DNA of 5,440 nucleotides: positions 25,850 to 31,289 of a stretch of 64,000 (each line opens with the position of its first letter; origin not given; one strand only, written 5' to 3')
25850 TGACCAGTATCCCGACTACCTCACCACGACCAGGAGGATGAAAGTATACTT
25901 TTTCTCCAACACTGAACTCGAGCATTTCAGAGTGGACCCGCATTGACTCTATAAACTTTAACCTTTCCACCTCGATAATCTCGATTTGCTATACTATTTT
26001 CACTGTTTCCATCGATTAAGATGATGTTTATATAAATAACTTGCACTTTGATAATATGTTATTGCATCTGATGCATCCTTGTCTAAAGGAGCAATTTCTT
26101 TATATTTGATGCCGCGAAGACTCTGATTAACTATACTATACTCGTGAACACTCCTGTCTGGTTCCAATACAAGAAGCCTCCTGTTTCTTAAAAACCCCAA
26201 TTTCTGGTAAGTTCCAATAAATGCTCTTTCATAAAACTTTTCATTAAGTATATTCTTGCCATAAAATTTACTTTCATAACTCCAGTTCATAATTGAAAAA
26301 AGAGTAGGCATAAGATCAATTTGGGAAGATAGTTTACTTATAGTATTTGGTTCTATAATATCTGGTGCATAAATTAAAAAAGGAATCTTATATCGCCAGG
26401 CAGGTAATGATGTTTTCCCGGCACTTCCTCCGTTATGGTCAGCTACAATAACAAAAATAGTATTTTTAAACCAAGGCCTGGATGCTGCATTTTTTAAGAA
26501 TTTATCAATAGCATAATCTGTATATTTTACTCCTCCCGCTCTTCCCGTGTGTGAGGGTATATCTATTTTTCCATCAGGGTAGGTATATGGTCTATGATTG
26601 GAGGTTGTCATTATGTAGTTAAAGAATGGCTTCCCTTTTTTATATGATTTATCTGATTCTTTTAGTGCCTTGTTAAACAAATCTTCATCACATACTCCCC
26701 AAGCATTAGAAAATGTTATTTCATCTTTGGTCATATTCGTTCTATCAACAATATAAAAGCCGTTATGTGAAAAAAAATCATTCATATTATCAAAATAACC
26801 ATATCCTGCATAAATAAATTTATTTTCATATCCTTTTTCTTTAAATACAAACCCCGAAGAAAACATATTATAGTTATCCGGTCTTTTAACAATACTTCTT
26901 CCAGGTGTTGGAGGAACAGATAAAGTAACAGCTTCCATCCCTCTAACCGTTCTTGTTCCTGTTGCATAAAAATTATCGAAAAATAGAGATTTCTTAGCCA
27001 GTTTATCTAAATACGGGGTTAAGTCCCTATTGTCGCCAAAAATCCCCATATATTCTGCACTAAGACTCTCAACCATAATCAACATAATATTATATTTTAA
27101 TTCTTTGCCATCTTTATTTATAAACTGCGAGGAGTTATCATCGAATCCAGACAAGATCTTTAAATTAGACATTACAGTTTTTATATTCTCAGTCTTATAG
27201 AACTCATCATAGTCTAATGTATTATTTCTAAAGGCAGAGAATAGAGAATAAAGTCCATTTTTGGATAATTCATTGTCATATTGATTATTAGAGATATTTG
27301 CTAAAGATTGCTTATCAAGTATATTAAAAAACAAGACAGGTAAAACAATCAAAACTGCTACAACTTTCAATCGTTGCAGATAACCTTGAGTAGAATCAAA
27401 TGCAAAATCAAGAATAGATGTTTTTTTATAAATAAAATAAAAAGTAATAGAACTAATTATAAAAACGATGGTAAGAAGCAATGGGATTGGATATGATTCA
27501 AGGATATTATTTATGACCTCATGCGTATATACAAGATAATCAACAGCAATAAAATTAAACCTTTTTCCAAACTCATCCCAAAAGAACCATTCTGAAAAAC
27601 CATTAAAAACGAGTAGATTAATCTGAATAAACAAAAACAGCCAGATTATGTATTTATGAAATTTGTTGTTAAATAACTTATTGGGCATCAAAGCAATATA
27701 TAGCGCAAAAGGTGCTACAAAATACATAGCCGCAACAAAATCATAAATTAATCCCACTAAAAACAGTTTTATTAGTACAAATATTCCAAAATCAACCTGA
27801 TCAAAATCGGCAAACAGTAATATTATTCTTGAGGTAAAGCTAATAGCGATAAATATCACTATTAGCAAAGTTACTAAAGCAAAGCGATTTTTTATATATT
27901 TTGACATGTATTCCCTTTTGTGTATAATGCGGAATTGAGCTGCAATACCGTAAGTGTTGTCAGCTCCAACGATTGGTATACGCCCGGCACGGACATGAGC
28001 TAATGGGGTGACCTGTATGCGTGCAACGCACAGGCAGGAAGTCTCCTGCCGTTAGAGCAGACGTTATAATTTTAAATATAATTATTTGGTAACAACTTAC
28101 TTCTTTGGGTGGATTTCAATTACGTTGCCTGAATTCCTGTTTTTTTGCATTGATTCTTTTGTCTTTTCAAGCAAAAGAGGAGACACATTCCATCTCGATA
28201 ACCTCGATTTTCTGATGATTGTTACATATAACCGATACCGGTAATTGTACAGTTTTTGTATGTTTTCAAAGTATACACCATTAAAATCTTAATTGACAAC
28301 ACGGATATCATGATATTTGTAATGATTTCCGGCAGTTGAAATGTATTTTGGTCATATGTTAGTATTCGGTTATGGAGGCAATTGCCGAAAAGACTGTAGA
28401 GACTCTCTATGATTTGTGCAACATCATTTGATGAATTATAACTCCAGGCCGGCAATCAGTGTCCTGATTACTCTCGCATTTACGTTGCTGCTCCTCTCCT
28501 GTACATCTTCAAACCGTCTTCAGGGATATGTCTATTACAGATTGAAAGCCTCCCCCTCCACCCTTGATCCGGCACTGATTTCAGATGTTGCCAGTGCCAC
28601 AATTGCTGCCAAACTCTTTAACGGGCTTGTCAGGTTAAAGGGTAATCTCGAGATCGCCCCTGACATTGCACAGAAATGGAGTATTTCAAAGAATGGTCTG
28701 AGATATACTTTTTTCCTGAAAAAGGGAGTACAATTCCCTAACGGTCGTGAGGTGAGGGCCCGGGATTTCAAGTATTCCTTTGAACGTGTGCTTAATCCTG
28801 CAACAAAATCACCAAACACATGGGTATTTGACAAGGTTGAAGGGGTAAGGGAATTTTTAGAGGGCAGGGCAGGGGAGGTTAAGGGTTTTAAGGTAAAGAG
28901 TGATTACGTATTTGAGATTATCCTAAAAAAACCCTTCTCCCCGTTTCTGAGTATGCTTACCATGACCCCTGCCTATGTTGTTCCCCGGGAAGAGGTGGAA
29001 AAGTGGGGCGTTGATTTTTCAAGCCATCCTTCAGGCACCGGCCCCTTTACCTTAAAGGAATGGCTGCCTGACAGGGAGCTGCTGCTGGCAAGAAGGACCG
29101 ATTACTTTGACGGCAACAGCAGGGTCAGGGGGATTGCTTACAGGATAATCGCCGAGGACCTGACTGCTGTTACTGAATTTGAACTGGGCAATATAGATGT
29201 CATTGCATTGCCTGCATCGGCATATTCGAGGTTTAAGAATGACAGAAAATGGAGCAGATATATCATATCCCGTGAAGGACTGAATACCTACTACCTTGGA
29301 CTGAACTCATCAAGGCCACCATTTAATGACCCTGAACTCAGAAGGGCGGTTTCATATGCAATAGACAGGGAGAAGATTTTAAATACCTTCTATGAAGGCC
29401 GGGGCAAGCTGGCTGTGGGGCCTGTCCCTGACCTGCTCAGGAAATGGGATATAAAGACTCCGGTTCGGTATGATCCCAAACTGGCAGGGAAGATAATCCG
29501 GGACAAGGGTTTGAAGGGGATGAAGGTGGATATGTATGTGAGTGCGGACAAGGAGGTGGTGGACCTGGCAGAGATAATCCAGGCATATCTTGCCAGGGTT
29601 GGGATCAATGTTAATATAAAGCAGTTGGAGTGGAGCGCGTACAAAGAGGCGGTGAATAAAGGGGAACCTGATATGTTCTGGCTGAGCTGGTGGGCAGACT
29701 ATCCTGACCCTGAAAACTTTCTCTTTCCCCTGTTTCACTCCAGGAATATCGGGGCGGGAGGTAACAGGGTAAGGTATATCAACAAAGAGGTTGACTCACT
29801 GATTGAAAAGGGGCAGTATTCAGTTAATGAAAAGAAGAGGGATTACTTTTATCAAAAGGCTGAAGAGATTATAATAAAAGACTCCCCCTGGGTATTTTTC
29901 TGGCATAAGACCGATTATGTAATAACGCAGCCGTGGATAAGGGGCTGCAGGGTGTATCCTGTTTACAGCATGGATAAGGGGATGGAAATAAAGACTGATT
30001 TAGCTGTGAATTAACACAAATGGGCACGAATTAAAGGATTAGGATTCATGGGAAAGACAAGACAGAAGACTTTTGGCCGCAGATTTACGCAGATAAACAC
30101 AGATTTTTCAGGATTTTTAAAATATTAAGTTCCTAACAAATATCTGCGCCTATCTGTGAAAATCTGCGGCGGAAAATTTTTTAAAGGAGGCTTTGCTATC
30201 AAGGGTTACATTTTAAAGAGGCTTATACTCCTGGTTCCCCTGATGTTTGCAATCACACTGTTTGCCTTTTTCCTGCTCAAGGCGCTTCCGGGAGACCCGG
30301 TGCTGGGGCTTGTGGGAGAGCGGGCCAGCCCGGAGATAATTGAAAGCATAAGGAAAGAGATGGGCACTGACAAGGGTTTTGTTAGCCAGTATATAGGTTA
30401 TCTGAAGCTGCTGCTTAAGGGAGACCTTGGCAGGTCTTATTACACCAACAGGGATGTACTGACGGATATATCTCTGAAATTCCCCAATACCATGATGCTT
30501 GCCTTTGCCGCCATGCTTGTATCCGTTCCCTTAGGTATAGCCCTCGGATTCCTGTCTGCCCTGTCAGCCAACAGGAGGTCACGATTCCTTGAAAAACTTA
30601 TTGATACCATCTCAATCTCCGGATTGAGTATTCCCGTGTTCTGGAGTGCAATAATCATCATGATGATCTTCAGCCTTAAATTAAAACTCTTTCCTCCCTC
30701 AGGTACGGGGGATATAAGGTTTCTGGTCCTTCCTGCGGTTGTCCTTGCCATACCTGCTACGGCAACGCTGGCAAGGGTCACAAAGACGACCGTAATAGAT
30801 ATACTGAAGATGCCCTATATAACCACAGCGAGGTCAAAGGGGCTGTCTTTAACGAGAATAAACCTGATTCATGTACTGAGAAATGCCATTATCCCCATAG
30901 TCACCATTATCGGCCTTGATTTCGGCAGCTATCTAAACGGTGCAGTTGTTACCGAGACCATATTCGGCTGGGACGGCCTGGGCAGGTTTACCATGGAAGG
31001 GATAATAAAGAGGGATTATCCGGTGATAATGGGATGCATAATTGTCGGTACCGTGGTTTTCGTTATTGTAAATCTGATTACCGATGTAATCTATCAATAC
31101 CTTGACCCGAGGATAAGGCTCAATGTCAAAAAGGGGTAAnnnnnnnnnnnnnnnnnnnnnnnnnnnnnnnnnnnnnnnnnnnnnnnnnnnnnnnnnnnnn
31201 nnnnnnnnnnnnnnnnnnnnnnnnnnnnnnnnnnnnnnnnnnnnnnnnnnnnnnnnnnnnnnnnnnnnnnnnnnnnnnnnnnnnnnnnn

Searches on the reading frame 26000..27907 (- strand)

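Call 3: search_protein_families(library=pfam, proteins=[window:26000-27907:-], max_evalue=0.01)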
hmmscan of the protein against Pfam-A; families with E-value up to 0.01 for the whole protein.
window:26000-27907:- (635 aa): 1 family
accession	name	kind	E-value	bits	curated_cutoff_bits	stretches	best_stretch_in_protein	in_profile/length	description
PF00884.28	Sulfatase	-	1.3e-43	149.9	25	1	273-541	2-300/301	Sulfatase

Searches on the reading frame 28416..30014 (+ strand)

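Call 65: search_protein_families(library=pfam, proteins=[window:28416-30014:+], max_evalue=0.0001)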
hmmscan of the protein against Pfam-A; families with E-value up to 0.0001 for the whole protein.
window:28416-30014:+ (532 aa): 1 family
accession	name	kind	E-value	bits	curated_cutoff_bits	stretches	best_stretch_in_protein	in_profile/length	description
PF00496.27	SBP_bac_5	-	1.5e-92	311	32.4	1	79-445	1-366/368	Bacterial extracellular solute-binding proteins, family 5 Middle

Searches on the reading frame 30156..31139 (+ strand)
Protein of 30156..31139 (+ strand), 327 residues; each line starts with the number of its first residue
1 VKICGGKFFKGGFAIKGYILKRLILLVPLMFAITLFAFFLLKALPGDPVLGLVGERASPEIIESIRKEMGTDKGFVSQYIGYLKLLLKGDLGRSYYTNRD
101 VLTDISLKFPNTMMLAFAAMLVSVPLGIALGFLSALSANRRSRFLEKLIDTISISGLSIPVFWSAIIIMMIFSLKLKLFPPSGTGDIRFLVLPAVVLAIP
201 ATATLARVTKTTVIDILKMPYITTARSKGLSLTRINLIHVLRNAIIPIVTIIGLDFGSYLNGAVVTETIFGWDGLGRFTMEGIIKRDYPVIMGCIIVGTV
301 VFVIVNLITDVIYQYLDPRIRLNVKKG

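Call 65: search_protein_families(library=pfam, proteins=[window:30156-31139:+], max_evalue=0.0001)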
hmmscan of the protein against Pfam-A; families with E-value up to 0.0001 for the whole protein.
window:30156-31139:+ (327 aa): 2 families
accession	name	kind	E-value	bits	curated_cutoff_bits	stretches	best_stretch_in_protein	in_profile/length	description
PF00528.27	BPD_transp_1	-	4e-39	134.7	26.4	1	127-321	1-183/184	Binding-protein-dependent transport system inner membrane component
PF19300.4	BPD_transp_1_N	-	4.1e-12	46.7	23.8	1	18-116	4-114/114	Binding-prot-dependent transport system membrane comp, N-term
